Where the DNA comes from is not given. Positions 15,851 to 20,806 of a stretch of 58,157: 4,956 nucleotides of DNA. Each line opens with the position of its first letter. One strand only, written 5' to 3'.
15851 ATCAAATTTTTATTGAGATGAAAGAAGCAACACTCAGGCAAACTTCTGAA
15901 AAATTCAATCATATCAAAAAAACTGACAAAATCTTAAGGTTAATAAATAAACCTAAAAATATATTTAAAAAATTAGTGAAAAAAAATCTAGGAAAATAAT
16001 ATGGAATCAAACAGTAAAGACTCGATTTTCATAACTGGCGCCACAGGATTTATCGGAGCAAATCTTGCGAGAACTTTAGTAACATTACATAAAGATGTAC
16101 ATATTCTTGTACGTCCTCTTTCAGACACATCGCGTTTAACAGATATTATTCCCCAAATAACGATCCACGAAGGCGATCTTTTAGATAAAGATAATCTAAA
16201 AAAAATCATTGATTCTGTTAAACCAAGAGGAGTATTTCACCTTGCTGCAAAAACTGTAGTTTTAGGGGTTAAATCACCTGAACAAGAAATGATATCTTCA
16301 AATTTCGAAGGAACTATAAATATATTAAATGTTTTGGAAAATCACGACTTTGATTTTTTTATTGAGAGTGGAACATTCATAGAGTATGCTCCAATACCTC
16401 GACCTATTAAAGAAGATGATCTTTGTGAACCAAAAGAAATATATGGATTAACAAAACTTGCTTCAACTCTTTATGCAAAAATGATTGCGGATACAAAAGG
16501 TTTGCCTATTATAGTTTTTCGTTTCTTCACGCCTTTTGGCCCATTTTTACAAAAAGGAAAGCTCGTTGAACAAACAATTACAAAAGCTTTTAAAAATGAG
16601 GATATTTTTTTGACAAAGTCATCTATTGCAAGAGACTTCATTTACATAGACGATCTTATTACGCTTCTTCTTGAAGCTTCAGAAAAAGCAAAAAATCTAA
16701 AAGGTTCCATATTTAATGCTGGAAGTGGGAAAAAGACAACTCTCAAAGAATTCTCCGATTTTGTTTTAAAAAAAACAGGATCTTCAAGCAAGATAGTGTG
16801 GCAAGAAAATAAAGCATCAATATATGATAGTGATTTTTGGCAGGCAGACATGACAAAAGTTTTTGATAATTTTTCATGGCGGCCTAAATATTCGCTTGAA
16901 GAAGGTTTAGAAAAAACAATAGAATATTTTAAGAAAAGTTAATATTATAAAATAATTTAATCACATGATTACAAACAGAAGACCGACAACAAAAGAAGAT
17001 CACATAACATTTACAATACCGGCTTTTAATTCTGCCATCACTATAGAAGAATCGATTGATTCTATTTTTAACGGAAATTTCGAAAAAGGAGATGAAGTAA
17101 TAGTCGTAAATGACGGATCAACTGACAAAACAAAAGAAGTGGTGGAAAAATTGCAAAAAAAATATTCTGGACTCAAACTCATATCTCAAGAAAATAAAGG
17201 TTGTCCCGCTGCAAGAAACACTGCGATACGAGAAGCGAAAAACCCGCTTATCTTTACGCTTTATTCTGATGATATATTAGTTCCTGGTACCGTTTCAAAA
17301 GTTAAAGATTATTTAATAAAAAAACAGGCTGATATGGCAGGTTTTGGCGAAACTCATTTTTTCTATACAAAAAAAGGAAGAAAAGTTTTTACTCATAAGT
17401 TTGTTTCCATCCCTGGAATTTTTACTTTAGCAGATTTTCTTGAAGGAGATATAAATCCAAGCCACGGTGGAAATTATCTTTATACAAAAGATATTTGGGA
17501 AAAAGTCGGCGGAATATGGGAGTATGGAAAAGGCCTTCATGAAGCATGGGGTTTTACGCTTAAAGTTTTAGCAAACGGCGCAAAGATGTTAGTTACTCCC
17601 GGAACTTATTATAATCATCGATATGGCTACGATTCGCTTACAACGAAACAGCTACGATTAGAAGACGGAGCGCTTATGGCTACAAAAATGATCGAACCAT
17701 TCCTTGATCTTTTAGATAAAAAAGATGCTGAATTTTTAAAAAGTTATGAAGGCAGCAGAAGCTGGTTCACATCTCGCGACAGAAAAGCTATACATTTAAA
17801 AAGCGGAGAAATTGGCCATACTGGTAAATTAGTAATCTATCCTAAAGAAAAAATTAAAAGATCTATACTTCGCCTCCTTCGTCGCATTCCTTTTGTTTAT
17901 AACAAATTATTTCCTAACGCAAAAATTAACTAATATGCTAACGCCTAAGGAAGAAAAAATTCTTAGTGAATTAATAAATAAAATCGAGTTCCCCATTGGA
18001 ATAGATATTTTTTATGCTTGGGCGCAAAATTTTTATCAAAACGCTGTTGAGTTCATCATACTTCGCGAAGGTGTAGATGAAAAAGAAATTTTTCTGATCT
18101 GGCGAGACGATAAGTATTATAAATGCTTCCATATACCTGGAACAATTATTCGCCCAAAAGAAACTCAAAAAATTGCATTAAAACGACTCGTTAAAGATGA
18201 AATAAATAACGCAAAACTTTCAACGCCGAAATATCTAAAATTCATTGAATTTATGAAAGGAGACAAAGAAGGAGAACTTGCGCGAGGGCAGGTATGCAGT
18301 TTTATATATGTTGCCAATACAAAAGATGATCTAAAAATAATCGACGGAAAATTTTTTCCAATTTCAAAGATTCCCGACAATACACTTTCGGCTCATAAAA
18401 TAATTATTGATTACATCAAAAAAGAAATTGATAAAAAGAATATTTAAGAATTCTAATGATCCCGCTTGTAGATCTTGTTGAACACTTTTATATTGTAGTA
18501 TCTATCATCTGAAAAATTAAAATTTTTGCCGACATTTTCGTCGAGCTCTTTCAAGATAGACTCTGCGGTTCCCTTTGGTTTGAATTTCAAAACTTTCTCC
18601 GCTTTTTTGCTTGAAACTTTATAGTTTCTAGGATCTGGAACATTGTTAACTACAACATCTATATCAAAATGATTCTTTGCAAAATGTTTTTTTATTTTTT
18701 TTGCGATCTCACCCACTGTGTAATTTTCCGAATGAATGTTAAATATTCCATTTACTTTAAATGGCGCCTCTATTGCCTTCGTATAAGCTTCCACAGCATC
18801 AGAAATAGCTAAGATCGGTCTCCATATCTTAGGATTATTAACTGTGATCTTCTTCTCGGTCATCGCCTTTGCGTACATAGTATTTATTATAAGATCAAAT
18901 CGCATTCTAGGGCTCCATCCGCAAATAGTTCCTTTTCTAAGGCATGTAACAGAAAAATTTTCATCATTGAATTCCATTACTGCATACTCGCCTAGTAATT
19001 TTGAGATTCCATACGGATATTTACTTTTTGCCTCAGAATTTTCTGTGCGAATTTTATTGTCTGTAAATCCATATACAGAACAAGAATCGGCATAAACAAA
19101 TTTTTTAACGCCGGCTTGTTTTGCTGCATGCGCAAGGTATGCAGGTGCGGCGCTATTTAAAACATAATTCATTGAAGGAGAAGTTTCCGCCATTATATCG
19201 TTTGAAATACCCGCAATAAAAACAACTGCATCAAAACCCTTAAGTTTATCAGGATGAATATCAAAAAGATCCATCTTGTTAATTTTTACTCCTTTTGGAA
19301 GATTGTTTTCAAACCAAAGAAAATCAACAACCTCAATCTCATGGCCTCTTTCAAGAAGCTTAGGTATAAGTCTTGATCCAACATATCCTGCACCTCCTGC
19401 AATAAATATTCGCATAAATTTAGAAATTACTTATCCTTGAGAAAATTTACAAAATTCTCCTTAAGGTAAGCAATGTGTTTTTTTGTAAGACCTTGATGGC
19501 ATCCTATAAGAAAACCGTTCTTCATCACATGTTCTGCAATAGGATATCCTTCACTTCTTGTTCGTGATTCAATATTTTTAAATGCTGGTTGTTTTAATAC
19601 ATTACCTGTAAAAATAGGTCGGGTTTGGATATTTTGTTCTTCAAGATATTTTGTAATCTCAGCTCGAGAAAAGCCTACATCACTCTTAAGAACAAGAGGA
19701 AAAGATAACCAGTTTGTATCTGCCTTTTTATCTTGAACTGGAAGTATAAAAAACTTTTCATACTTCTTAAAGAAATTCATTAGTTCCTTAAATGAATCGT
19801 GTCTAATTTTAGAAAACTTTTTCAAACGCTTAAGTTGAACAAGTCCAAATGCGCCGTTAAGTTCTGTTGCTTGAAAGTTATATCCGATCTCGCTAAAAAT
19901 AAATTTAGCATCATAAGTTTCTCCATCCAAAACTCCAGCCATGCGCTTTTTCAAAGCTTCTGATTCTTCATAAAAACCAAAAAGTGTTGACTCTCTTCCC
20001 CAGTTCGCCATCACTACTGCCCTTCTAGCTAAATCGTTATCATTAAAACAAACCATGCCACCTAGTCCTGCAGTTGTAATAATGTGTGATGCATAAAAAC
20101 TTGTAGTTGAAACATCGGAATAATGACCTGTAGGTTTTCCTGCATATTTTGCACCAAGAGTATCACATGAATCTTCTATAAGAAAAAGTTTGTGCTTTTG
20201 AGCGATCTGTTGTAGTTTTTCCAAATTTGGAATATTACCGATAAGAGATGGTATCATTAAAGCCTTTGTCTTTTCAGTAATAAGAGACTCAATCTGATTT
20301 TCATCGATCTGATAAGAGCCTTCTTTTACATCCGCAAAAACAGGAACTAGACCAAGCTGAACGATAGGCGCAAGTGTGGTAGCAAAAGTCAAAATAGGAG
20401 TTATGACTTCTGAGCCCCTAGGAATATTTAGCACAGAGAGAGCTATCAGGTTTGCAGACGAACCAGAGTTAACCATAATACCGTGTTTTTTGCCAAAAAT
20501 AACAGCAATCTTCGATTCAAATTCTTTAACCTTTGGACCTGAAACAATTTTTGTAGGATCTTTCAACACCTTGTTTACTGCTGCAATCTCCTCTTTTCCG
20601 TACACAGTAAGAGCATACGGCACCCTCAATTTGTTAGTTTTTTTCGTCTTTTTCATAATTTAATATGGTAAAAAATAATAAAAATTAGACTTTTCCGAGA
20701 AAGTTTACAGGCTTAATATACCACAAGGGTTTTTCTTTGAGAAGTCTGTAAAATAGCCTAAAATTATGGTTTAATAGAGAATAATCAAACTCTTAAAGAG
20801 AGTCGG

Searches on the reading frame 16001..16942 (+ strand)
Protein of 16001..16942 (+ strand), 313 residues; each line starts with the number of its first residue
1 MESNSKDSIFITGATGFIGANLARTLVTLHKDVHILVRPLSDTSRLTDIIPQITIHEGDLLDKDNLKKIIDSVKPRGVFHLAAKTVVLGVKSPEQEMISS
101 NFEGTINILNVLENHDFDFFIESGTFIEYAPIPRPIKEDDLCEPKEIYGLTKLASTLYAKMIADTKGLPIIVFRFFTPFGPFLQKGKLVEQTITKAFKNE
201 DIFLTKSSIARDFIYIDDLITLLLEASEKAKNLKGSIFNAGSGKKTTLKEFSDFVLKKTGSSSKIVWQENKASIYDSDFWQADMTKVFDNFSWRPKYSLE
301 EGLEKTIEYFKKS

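Call 15: search_protein_families(library=pfam, proteins=[window:16001-16942:+], max_evalue=0.001)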
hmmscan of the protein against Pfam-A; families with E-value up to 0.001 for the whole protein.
window:16001-16942:+ (313 aa): 9 families
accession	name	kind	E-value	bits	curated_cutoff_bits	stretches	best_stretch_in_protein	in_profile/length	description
PF01370.27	Epimerase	-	2.2e-40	139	20.9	1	9-241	1-240/240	NAD dependent epimerase/dehydratase family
PF16363.11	GDP_Man_Dehyd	-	4.4e-36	125.4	27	1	10-306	1-332/332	GDP-mannose 4,6 dehydratase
PF02719.21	Polysacc_synt_2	-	2.8e-15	56.7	20.2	1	9-263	1-251/293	Polysaccharide biosynthesis protein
PF04321.23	RmlD_sub_bind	-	1.2e-13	51.2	27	1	9-264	3-236/287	RmlD substrate binding domain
PF01073.25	3Beta_HSD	-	2.7e-12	46.8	22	1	11-121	2-112/280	3-beta hydroxysteroid dehydrogenase/isomerase family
PF07993.18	NAD_binding_4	-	1.8e-08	34.3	20.1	1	11-118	1-129/258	Male sterility protein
PF13460.12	NAD_binding_10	-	6.4e-06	26.6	27.2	1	13-125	1-98/184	NAD(P)H-binding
PF08659.16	KR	-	7.4e-06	26.4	22.6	1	9-121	3-132/180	KR domain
PF05368.20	NmrA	-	1.3e-05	25.4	27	1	6-74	2-71/298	NmrA-like family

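Call 84: search_protein_families(library=ncbifam, proteins=[window:16001-16942:+], max_evalue=1e-10)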
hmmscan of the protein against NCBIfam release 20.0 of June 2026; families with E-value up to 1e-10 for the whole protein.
window:16001-16942:+ (313 aa): 13 families
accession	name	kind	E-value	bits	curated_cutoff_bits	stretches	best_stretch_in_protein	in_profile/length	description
TIGR01181.1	dTDP_gluc_dehyt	equivalog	9.5e-32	110.3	365.1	1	9-312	2-313/321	dTDP-glucose 4,6-dehydratase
TIGR01179.1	galE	equivalog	3.3e-28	98.5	262.3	1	9-309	2-324/332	UDP-glucose 4-epimerase GalE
TIGR02197.1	heptose_epim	equivalog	2.3e-26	92.7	274.6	1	9-311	1-314/316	ADP-glyceromanno-heptose 6-epimerase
TIGR04180.1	EDH_00030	hypoth_equivalog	8.3e-26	90.7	475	1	9-298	1-297/297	NAD-dependent 4,6-dehydratase LegB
TIGR03466.1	HpnA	hypoth_equivalog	8.1e-18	64.4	367.65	1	9-185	3-177/327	hopanoid-associated sugar epimerase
TIGR02622.1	CDP_4_6_dhtase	equivalog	1.6e-17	63.7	278.45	1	7-116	5-119/352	CDP-glucose 4,6-dehydratase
NF007490.0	PRK10084.1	subfamily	5.1e-17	61.9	649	0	143-310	162-334/361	dTDP-glucose 4,6-dehydratase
NF011728.1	PRK15181.1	equivalog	6.2e-17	61.6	760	1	10-310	19-337/348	Vi polysaccharide biosynthesis UDP-N-acetylglucosaminuronic acid C-4 epimerase TviC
NF008360.0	PRK11150.1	equivalog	1.9e-16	60.1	452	1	9-309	2-305/310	ADP-glyceromanno-heptose 6-epimerase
TIGR01472.1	gmd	equivalog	1.4e-12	47.5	415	1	9-269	3-276/342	GDP-mannose 4,6-dehydratase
NF007582.0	PRK10217.1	equivalog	3.6e-12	46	698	0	8-111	3-111/355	dTDP-glucose 4,6-dehydratase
NF042423.1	oxyalk_red_Shew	equivalog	1.3e-11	44.2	580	1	7-122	9-115/331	2-alkyl-3-oxoalkanoate reductase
NF052578.1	StrlDmthSdmBMthl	equivalog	5.2e-11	42.9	600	1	10-262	4-248/328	sterol demethylase protein SdmB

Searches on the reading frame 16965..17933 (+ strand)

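Call 15: search_protein_families(library=pfam, proteins=[window:16965-17933:+], max_evalue=0.001)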
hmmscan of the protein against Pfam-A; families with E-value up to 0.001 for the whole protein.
window:16965-17933:+ (322 aa): 3 families
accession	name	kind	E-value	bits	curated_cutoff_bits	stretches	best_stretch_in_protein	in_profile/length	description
PF00535.33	Glycos_transf_2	-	1.2e-25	90.8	23.3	1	17-180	3-166/168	Glycosyl transferase family 2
PF13641.12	Glyco_tranf_2_3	-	5.7e-11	43.3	27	1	14-213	3-206/230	Glycosyltransferase like family 2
PF10111.15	Glyco_tranf_2_2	-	3.1e-05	24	27.3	1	18-113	4-102/276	Glycosyltransferase like family 2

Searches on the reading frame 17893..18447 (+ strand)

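Call 15: search_protein_families(library=pfam, proteins=[window:17893-18447:+], max_evalue=0.001)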
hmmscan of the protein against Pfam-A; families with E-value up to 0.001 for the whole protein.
window:17893-18447:+ (184 aa): 1 family
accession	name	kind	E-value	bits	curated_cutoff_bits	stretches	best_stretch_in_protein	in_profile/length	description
PF00293.34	NUDIX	-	0.00042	20.8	21.1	1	62-155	15-113/134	NUDIX domain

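Call 84: search_protein_families(library=ncbifam, proteins=[window:17893-18447:+], max_evalue=1e-10)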
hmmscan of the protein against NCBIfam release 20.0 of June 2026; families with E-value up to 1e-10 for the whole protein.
window:17893-18447:+ (184 aa): 0 families

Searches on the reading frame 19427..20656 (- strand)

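Call 16: search_protein_families(library=pfam, proteins=[window:19427-20656:-], max_evalue=0.001)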
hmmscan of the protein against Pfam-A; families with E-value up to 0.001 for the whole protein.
window:19427-20656:- (409 aa): 5 families
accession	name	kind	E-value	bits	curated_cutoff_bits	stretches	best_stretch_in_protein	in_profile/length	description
PF01041.23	DegT_DnrJ_EryC1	-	2.5e-87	293.9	19.8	1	20-398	4-355/360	DegT/DnrJ/EryC1/StrS aminotransferase family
PF00155.27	Aminotran_1_2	-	3.7e-08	33.4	19.7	1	39-162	39-185/361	Aminotransferase class I and II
PF01212.27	Beta_elim_lyase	-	3e-07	30.5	27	1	41-212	32-219/288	Beta-eliminating lyase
PF01053.26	Cys_Met_Meta_PP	-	9.4e-07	28.1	27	1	40-216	51-225/381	Cys/Met metabolism PLP-dependent enzyme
PF00266.25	Aminotran_5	-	7.3e-05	22.3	21.5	1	43-168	45-181/371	Aminotransferase class-V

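Call 84: search_protein_families(library=ncbifam, proteins=[window:19427-20656:-], max_evalue=1e-10)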
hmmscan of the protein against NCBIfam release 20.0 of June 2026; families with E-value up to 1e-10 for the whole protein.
window:19427-20656:- (409 aa): 7 families
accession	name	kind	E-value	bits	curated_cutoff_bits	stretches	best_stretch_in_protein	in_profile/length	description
NF011936.0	PRK15407.1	equivalog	6.8e-104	348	423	1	4-407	29-437/440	lipopolysaccharide biosynthesis protein RfbH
TIGR03588.1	PseC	equivalog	3.6e-58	197.3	423.5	1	12-402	2-376/380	UDP-4-amino-4,6-dideoxy-N-acetyl-beta-L-altrosamine transaminase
TIGR04181.1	NHT_00031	hypoth_equivalog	2.3e-55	187.9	420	2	22-241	11-245/359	LegC family aminotransferase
NF008658.2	PRK11658.1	equivalog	3.2e-43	147.8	631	1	13-346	6-321/379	UDP-4-amino-4-deoxy-L-arabinose aminotransferase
NF008687.0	PRK11706.1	equivalog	1.1e-40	139.6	375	1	12-345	2-316/375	dTDP-4-amino-4,6-dideoxygalactose transaminase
TIGR02379.1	ECA_wecE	subfamily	3.4e-34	118.2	434.85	1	14-344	4-316/376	dTDP-4-amino-4,6-dideoxy-D-glucose transaminase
TIGR04427.1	PLP_DesI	equivalog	2e-33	116.1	650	1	30-222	41-230/390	dTDP-4-dehydro-6-deoxyglucose aminotransferase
